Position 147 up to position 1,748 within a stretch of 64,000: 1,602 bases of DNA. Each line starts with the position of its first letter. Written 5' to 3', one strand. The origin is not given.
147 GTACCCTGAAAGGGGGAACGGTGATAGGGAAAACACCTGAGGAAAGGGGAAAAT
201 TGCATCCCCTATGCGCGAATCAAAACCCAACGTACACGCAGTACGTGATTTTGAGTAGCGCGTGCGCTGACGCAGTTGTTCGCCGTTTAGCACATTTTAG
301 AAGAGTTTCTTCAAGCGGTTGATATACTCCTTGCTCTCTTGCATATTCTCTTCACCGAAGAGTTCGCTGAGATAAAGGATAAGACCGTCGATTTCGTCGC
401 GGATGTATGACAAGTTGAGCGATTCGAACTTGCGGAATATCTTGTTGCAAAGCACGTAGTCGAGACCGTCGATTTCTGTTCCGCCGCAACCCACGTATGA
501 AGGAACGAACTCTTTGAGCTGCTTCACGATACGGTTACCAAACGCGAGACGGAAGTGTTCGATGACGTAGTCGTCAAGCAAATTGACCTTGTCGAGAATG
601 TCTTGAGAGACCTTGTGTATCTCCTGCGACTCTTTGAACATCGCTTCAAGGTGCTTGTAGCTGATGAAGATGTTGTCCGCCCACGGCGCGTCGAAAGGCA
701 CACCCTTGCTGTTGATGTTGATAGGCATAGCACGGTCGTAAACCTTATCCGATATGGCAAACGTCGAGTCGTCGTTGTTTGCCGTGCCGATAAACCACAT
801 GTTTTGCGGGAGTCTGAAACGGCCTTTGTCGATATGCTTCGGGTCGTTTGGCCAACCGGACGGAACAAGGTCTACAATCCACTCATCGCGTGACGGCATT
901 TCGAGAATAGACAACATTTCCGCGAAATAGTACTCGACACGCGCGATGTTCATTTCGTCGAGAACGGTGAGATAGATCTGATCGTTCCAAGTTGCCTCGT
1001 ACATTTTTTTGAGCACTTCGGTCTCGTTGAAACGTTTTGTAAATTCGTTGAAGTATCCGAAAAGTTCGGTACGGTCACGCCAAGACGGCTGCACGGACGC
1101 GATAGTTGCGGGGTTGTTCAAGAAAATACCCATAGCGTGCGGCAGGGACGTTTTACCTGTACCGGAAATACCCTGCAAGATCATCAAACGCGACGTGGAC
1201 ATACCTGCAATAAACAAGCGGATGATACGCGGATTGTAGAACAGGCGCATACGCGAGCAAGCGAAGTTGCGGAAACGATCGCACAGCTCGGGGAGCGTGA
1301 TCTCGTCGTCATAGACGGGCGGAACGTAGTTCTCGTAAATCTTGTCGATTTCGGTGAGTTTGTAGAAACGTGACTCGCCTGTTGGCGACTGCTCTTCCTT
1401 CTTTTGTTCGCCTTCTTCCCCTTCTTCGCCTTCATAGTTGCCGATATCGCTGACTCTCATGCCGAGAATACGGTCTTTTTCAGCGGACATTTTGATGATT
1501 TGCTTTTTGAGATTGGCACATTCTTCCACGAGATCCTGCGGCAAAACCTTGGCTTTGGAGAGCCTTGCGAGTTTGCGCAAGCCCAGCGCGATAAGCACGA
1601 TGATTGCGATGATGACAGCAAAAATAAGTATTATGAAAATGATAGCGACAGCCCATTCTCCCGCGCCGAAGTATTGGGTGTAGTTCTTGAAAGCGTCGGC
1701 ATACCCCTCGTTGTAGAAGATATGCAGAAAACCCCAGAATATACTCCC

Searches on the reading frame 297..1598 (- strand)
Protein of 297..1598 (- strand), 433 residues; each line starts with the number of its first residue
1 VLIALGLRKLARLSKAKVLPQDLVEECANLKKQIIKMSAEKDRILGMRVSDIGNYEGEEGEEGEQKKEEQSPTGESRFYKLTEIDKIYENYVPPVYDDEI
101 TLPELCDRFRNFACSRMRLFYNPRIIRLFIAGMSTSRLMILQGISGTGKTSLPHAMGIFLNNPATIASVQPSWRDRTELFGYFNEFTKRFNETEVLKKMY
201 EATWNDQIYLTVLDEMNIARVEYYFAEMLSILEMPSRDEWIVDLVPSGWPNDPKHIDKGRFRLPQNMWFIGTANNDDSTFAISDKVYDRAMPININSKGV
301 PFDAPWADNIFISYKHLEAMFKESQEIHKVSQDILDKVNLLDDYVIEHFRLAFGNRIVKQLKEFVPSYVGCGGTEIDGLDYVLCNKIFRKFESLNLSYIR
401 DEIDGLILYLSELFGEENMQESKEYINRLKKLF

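Call 3: search_protein_families(library=pfam, proteins=[window:297-1598:-], max_evalue=1)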
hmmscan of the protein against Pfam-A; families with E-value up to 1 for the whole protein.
window:297-1598:- (433 aa): 2 families
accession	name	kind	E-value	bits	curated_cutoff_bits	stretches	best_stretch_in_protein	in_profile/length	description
PF07728.20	AAA_5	-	0.0019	18.6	22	1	139-289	2-138/139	AAA domain (dynein-related subfamily)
PF25244.1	PML_C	-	0.16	12.6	27.1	1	390-433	28-72/75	PML, C-terminal domain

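Call 4: search_protein_families(library=padloc, proteins=[window:297-1598:-], max_evalue=1)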
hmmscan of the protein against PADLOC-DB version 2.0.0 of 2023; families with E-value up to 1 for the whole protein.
window:297-1598:- (433 aa): 2 families
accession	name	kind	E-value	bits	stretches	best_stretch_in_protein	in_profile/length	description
PDLC04547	PDC-M26A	-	6.3e-36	122.2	2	118-239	314-436/724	-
PDLC02195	IetA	-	0.032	11.5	1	128-168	129-169/395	-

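Call 5: search_protein_families(library=ncbifam, proteins=[window:297-1598:-], max_evalue=1)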
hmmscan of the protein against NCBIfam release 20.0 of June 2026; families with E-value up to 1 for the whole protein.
window:297-1598:- (433 aa): 2 families
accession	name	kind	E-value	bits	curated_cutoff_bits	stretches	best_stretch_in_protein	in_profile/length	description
NF008457.0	PRK11331.1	equivalog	9.3e-09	34.5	637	1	133-342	191-400/459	5-methylcytosine-specific restriction enzyme subunit McrB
NF052563.1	PlprenPhTpPopt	equivalog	0.079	12.5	400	1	124-147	149-172/277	polyprenyl-phosphate transporter PopT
